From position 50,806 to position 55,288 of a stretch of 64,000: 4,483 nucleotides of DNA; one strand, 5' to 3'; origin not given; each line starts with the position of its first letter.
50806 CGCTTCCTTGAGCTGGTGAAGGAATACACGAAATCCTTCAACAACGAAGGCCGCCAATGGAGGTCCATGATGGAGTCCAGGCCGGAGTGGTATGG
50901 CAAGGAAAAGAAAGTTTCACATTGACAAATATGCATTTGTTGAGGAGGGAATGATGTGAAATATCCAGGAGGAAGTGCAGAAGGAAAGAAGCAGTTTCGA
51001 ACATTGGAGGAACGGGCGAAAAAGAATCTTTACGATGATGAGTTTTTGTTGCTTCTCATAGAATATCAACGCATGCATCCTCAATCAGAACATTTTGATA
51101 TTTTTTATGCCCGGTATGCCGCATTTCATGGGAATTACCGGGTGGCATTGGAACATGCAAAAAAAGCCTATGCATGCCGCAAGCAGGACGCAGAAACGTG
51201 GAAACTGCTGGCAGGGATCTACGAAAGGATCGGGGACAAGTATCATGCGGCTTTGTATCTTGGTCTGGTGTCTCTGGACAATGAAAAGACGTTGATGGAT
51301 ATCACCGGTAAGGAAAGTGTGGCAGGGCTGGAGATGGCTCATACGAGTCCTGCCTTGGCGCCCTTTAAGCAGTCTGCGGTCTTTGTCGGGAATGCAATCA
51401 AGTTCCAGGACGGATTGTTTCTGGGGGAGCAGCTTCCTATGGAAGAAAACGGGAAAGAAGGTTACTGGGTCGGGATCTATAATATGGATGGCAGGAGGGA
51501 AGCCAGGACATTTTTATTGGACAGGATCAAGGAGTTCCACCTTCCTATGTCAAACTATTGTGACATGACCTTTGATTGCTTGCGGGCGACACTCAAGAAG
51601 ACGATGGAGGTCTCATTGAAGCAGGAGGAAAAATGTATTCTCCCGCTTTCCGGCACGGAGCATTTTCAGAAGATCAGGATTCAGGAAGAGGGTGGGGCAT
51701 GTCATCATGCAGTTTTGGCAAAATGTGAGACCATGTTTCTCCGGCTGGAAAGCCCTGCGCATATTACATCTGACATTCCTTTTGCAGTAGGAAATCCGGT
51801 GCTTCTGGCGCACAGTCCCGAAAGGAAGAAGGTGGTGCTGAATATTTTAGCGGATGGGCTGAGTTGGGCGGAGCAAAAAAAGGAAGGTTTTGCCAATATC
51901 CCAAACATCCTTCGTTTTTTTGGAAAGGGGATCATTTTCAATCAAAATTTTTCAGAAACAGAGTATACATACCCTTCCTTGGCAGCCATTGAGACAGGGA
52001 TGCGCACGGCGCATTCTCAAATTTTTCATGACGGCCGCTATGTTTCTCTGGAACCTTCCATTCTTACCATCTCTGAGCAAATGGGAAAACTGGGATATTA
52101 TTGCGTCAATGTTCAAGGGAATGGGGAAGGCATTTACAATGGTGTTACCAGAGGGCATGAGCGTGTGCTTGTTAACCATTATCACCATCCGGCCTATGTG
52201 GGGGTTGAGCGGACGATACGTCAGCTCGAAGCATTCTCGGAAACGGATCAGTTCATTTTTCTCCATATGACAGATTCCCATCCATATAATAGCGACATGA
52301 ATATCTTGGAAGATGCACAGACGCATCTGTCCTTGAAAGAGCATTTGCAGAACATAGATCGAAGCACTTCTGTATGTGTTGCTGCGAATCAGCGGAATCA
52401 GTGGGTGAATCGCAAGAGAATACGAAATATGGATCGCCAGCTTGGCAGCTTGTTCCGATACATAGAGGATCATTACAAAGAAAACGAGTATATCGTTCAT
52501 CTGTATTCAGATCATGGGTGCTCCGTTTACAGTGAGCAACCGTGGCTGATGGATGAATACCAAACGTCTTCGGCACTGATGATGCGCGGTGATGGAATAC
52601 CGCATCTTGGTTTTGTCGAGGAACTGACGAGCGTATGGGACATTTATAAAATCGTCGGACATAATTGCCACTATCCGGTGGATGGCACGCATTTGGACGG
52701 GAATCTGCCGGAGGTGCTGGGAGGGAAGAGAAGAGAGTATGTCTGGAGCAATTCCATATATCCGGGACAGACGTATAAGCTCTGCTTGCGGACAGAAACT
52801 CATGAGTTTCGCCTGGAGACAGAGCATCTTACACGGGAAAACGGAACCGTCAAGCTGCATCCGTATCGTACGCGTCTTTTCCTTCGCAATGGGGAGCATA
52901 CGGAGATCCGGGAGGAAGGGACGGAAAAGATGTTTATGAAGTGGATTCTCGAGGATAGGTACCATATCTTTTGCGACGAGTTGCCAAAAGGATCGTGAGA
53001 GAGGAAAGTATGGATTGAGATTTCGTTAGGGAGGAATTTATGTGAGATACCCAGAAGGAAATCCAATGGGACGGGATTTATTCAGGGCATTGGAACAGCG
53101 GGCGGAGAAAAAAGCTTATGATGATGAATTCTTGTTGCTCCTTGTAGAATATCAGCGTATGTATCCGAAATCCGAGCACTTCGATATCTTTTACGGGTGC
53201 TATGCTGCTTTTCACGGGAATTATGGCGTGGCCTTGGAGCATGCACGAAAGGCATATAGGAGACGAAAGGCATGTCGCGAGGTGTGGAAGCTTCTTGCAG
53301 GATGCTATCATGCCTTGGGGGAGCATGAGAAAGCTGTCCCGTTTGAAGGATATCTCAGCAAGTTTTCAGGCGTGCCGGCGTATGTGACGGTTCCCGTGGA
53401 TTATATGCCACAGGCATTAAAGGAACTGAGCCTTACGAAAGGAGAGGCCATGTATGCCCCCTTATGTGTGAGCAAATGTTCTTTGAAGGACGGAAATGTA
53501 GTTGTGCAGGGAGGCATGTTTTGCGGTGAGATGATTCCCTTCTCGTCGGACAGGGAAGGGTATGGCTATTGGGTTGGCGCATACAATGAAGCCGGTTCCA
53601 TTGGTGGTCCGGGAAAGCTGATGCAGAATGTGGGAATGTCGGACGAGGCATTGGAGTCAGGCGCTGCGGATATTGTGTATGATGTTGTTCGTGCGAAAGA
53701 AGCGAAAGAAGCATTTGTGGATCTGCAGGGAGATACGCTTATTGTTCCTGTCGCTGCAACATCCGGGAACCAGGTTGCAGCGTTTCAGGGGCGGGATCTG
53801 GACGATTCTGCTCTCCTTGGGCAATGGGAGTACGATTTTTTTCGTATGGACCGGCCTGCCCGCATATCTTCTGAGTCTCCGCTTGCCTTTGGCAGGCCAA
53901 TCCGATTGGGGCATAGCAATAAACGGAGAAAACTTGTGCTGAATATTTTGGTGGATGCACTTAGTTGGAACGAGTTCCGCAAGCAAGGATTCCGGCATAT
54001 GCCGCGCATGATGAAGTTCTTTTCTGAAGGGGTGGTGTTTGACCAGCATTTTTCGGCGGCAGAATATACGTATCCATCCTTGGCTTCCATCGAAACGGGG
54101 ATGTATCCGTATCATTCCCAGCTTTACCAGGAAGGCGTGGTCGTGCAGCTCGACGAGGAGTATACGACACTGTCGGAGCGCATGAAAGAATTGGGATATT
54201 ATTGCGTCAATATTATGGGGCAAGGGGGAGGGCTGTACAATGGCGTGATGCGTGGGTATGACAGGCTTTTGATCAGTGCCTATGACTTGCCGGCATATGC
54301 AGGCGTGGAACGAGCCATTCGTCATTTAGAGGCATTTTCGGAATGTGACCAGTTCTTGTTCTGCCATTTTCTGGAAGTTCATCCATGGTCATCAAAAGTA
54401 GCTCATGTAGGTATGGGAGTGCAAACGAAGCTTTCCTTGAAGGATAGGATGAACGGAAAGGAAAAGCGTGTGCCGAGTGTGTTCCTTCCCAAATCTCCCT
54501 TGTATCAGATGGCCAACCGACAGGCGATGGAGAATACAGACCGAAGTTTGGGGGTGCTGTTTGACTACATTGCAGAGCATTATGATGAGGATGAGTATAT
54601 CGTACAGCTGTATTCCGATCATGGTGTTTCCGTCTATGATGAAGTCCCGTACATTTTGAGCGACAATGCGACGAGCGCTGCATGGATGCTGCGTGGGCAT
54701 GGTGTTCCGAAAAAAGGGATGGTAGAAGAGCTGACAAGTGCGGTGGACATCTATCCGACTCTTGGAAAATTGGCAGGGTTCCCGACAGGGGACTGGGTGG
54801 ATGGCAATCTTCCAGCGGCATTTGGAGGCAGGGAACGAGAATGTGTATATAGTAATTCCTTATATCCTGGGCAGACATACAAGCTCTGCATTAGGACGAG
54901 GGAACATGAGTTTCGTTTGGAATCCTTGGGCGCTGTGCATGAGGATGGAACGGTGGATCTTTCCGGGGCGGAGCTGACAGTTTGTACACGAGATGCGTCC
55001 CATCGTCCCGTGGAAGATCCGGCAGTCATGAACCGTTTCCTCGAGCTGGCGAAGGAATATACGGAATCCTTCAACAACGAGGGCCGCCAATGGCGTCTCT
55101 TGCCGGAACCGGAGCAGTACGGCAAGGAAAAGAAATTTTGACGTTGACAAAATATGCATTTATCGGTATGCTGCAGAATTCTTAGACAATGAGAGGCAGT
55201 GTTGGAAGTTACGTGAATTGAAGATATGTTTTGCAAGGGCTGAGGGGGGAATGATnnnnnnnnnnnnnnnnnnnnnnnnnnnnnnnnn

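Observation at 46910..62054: A hydroxyethylphosphonate-type pathway with two nucleotidyl-activating enzymes, split into two blocks around csp-hpf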

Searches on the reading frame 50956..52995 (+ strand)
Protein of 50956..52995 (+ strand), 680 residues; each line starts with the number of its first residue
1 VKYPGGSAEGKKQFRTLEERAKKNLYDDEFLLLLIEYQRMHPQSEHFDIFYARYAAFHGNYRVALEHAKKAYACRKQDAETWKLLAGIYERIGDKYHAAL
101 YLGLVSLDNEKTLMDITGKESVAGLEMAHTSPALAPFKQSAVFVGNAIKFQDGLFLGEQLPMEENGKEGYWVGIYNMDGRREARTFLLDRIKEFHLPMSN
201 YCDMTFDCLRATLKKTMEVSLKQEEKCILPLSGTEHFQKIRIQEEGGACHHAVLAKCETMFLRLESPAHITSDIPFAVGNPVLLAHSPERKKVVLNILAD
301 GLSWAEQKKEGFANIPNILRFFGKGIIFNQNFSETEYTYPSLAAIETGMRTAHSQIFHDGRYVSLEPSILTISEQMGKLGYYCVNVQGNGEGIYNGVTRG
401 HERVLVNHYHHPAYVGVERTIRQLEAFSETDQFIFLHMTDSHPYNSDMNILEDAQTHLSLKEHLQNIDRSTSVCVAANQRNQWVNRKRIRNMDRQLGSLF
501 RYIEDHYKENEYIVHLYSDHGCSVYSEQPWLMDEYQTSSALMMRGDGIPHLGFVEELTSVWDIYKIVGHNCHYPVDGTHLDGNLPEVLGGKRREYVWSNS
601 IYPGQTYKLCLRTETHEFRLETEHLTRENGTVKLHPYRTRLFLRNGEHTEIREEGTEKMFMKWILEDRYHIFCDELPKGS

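Call 5: search_protein_families(library=ncbifam, proteins=[window:50956-52995:+], max_evalue=0.001)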
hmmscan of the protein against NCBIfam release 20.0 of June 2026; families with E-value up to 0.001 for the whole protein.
window:50956-52995:+ (680 aa): 0 families

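Call 12: search_protein_families(library=pfam, proteins=[window:50956-52995:+], max_evalue=0.0001)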
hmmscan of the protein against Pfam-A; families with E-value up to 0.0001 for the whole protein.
window:50956-52995:+ (680 aa): 1 family
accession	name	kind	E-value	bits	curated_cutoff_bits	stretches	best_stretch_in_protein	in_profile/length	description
PF00884.28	Sulfatase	-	1.4e-15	57.8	25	1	294-560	3-288/301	Sulfatase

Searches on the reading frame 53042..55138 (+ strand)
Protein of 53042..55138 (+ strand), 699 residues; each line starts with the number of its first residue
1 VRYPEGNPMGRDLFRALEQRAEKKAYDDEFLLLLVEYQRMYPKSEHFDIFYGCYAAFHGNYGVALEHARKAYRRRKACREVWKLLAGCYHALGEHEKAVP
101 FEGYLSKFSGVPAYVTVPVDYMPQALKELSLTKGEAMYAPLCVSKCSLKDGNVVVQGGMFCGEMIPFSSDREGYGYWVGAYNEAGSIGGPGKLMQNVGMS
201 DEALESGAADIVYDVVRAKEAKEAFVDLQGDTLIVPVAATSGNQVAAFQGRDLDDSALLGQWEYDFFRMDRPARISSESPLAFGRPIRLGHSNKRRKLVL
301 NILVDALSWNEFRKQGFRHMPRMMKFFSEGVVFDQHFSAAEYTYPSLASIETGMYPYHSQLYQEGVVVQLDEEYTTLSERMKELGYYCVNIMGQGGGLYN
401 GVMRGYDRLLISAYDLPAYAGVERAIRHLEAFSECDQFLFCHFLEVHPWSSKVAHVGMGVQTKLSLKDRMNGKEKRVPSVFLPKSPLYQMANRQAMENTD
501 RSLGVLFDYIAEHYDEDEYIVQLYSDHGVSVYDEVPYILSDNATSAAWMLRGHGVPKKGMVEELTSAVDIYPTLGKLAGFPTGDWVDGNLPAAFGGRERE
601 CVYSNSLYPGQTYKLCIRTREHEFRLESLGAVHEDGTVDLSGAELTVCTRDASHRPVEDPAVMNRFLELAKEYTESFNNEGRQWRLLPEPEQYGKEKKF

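Call 5: search_protein_families(library=ncbifam, proteins=[window:53042-55138:+], max_evalue=0.001)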
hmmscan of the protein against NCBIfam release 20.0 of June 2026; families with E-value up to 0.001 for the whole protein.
window:53042-55138:+ (699 aa): 3 families
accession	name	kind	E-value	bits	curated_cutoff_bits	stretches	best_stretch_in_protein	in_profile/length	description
NF045661.1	HdlasePehA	equivalog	6.1e-10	38.3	900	1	296-388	2-94/506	phosphoric/sulfuric ester hydrolase PehA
TIGR03417.1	chol_sulfatase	equivalog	5.4e-07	28.9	433.45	0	297-389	3-96/500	choline-sulfatase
NF010322.0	PRK13759.1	equivalog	2.8e-06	26.1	481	1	318-527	30-228/486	arylsulfatase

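Call 12: search_protein_families(library=pfam, proteins=[window:53042-55138:+], max_evalue=0.0001)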
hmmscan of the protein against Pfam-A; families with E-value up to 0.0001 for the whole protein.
window:53042-55138:+ (699 aa): 3 families
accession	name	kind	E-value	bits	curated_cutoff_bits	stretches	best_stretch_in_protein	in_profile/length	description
PF00884.28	Sulfatase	-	5.6e-22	78.9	25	1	298-579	2-300/301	Sulfatase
PF01663.27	Phosphodiest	-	6.7e-09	36.2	23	1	299-377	1-77/342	Type I phosphodiesterase / nucleotide pyrophosphatase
PF13432.12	TPR_16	-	4.4e-05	24.3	32.7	0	53-99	5-51/65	Tetratricopeptide repeat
